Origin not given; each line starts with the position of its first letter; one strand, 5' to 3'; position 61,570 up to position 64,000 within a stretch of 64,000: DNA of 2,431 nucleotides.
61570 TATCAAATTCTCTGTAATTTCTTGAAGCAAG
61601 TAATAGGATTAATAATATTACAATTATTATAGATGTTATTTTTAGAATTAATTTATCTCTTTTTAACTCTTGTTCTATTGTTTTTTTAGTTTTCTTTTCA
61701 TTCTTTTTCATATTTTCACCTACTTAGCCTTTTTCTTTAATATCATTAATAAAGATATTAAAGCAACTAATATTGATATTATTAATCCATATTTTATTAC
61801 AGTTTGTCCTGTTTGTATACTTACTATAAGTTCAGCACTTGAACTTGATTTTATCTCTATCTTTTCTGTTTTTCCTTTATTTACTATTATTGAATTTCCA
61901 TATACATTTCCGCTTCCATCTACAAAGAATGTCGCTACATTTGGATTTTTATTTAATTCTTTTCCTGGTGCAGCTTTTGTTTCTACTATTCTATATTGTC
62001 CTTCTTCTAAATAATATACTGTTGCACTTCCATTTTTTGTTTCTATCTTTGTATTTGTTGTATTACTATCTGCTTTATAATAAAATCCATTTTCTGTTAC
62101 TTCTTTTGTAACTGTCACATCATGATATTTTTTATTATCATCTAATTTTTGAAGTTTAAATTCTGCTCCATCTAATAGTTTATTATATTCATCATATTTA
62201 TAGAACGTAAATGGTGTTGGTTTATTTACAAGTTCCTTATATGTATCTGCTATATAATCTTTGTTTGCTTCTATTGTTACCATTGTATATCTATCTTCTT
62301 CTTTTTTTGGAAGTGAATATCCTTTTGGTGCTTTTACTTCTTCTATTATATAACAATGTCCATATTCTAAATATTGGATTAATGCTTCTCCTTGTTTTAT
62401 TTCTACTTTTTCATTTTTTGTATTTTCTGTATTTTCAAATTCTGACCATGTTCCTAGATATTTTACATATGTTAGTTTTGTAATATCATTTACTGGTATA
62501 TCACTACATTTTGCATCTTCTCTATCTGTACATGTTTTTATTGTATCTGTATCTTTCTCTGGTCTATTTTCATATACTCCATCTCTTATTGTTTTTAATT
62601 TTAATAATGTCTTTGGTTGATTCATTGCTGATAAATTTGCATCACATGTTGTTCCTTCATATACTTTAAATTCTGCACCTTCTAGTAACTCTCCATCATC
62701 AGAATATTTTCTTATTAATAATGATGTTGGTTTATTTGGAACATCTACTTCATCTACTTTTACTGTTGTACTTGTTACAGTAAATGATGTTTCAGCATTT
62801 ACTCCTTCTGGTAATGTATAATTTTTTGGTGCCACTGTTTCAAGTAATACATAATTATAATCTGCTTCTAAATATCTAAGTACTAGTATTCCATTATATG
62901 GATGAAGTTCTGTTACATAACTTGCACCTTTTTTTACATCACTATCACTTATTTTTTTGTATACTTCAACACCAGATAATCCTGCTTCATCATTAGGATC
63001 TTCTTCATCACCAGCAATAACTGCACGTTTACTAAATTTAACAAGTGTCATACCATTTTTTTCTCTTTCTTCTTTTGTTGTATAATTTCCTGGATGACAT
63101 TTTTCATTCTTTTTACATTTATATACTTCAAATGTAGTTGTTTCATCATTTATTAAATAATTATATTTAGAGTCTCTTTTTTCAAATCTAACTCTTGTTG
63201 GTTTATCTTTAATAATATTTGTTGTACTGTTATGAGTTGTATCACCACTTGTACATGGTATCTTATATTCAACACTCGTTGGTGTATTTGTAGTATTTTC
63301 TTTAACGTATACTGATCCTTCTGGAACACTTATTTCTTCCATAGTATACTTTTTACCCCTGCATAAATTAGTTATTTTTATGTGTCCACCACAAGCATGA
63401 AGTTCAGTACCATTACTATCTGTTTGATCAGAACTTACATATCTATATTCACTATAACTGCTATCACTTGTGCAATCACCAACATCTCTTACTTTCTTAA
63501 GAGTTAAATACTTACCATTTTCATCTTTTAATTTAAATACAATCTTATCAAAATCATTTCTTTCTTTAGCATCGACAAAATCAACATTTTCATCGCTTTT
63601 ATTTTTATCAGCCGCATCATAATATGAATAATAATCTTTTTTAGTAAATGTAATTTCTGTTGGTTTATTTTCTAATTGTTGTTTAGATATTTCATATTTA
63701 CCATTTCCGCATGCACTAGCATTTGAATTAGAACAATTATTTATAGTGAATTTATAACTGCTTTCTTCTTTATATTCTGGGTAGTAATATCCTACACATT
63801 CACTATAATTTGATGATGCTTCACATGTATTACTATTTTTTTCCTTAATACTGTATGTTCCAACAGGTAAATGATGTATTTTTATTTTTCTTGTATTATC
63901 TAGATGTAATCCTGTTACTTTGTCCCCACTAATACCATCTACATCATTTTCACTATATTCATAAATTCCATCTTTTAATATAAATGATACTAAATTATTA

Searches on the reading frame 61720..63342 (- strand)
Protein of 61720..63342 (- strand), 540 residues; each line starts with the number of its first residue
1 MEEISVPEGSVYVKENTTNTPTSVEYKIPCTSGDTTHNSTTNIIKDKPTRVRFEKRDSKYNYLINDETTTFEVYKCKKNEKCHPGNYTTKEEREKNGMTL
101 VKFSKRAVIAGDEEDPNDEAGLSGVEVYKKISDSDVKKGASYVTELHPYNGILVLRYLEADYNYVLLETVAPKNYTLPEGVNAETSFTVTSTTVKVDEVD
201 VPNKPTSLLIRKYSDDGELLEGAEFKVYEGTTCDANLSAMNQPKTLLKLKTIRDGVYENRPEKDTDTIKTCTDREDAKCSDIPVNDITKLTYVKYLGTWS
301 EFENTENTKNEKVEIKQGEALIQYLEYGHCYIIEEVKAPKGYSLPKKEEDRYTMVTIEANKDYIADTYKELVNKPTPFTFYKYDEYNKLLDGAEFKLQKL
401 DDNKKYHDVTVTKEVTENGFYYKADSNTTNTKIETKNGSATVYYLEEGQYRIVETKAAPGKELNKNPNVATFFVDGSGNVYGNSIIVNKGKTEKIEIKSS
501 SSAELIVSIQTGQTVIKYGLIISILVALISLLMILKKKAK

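Call 6: search_protein_families(library=ncbifam, proteins=[window:61720-63342:-], max_evalue=0.01)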
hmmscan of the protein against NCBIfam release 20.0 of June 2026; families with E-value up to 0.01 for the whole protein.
window:61720-63342:- (540 aa): 1 family
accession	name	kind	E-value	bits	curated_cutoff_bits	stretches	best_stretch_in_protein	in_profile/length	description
NF033902.0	iso_D2_wall_anc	subfamily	3.7e-17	62.3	95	3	208-374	382-499/540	SpaH/EbpB family LPXTG-anchored major pilin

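Call 7: search_protein_families(library=pfam, proteins=[window:61720-63342:-], max_evalue=0.01)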
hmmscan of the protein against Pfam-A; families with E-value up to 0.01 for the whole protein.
window:61720-63342:- (540 aa): 1 family
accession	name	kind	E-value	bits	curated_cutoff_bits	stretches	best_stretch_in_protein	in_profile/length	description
PF17802.7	SpaA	-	1.9e-18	66.9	23.1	2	378-474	3-76/91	Prealbumin-like fold domain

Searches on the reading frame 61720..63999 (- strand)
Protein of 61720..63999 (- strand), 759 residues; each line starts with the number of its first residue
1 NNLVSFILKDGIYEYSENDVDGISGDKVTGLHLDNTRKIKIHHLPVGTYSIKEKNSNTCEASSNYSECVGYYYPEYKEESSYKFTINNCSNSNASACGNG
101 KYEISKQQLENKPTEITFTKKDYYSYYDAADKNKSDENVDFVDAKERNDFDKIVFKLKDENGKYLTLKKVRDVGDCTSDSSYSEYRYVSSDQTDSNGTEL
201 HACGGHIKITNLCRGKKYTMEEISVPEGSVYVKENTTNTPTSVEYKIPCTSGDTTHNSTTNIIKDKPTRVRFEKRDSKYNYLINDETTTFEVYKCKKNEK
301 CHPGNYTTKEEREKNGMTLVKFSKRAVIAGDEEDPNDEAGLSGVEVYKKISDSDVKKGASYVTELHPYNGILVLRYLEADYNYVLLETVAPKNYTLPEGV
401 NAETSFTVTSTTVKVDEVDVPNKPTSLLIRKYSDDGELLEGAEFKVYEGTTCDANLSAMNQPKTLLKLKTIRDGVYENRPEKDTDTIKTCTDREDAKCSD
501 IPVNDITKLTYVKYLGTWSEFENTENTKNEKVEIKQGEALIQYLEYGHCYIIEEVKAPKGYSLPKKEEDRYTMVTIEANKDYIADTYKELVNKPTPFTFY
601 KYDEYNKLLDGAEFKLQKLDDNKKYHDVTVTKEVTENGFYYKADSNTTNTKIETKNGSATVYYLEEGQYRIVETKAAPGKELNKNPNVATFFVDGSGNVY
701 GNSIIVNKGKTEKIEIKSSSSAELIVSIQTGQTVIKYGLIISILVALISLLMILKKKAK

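Call 23: find_homologous_proteins(query=window:61720-63999:-, max_evalue=0.00001)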
Query window:61720-63999:- (759 aa): 23 proteins with E <= 0.00001 among 8000 candidates.
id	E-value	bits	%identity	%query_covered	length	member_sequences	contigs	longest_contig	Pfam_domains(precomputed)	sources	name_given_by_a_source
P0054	0.0e+0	1688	100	100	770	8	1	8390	PF17802.8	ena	-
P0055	0.0e+0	1282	76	100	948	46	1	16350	PF17802.8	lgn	-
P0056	0.0e+0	1070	60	91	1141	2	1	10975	PF17802.8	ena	-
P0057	0.0e+0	1023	62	100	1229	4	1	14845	PF17802.8,PF20610.4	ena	-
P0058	0.0e+0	1012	63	99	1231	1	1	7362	PF17802.8,PF20610.4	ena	-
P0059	1.4e-294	997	100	60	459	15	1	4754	PF17802.8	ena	-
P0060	5.1e-294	996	61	99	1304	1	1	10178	PF17802.8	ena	-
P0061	1.4e-224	766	59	85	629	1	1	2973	PF17802.8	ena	-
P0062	4.2e-216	738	49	100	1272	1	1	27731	PF24547.2,PF17802.8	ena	-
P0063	9.1e-211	720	57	86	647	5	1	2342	PF17802.8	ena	-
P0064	3.3e-201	689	53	86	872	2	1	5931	PF17802.8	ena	-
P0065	5.6e-199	681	64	66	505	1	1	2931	PF17802.8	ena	-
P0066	3.8e-194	665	48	87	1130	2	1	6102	PF17802.8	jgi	jgi:hypothetical protein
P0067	6.0e-193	661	60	69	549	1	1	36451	PF17802.8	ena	-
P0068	1.1e-173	598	44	88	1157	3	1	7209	PF17802.8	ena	-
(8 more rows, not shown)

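Call 25: find_encoding_contigs(protein=P0062, flank=10000, max_places=2)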
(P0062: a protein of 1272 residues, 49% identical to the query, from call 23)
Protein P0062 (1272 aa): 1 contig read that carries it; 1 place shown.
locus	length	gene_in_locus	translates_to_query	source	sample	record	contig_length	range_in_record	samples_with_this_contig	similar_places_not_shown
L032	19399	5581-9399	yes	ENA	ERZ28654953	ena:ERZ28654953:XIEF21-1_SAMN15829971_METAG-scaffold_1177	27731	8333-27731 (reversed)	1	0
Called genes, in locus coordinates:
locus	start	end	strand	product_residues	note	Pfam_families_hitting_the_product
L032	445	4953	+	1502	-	PF13620:CarboxypepD_reg (weak), PF17210:SdrD_B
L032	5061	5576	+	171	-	-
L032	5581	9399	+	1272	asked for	PF17802:SpaA (weak), PF24547:DUF7601 (faint), PF17802:SpaA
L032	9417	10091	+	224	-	-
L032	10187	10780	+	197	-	-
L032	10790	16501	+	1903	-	PF17802:SpaA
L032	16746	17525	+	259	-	PF04542:Sigma70_r2, PF04539:Sigma70_r3 (faint), PF01381:HTH_3 (faint), PF04545:Sigma70_r4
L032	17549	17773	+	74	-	PF05239:PRC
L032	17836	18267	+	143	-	-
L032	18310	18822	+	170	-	PF02517:Rce1-like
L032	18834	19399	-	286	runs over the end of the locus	PF01297:ZnuA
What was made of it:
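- An Rce1-like/CPBP gene lies about 9 kb from one B-type cluster (L032, call 25).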

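Call 26: find_encoding_contigs(protein=P0067, flank=10000, max_places=2)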
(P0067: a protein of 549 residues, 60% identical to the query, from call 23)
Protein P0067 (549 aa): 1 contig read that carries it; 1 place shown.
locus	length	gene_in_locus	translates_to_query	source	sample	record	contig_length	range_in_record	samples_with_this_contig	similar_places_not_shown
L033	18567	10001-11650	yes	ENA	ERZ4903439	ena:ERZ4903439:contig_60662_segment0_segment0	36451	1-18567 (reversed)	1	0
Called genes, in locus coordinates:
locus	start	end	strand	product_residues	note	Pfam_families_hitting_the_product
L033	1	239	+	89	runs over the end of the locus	-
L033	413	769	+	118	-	-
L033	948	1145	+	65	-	-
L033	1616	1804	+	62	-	PF06265:YutD-like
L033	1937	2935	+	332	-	-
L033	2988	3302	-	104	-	PF01906:YbjQ_1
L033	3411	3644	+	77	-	PF00269:SASP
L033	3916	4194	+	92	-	-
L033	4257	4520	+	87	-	-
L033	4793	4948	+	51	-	-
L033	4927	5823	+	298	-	PF16403:Bact_surface_Ig-like (weak)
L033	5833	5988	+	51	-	-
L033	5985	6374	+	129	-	-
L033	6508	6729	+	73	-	-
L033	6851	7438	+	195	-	-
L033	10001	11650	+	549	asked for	PF17802:SpaA (faint)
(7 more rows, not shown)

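Call 27: find_encoding_contigs(protein=P0057, flank=10000, max_places=2)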
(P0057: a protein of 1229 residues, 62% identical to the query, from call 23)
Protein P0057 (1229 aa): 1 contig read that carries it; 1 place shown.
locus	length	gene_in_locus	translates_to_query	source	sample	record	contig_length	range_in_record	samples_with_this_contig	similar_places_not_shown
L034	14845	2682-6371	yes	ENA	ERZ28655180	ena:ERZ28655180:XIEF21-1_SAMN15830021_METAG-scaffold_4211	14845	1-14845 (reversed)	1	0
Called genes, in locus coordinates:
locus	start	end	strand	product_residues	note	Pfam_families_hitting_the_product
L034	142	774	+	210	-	PF06197:DUF998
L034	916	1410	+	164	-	PF12682:Flavodoxin_4, PF03358:FMN_red (weak)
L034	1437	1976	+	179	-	PF00255:GSHPx, PF00578:AhpC-TSA (faint), PF08534:Redoxin (faint)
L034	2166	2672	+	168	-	-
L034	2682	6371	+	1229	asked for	PF20610:TED_2, PF17802:SpaA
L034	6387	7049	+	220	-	-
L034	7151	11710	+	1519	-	PF13620:CarboxypepD_reg (faint), PF17210:SdrD_B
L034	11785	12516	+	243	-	PF02616:SMC_ScpA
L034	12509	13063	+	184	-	PF04079:SMC_ScpB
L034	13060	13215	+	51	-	-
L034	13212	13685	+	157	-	-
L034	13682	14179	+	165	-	-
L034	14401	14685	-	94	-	-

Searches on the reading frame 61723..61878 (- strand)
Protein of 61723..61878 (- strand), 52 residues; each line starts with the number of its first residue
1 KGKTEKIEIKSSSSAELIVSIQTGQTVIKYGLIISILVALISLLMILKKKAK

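Call 10: search_protein_families(library=ncbifam, proteins=[window:61723-61878:-], max_evalue=10)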
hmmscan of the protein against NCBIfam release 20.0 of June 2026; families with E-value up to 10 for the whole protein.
seq(52 aa): 2 families
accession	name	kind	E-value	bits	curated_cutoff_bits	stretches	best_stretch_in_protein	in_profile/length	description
NF053819.1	EF0750_LPXTG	subfamily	0.018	15.5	47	1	22-52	75-105/105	EF2685/EF0750 family sortase-dependent surface protein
TIGR01167.1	LPXTG_anchor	domain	0.05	14.3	15.9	1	22-51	4-33/34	LPXTG cell wall anchor domain-containing protein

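Call 11: search_protein_families(library=pfam, proteins=[window:61723-61878:-], max_evalue=10)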
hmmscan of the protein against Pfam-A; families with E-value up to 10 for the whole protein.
seq(52 aa): 1 family
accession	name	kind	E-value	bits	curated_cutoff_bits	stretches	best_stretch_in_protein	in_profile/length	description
PF00746.26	Gram_pos_anchor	-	0.12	12.8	20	1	22-51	11-40/43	LPXTG cell wall anchor motif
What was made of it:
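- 61807..61821 (-): Locus B pentapeptide S-I-Q-T-G, preceded by AELIV (61822..61836) and followed by QTVIKY, a helix and KKKAK. TIGR01167 scores 14.3 bits and PF00746 12.8 bits, aligned in this register (calls 10, 11).
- On LPXTG-type sortase substrate (cell-wall sorting signal): Locus B gives 12.8 and 14.3 bits (calls 10, 11).
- Closest known: LPXTG cell-wall sorting signal. Different: The window's two tails are below both curated thresholds: A has no hit, and B scores 14.3 against 15.9 and 12.8 against 20 (calls 10, 11).
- Locus A's tail gives no hit to PF00746 or TIGR01167 even at E<=10 (calls 10, 11).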
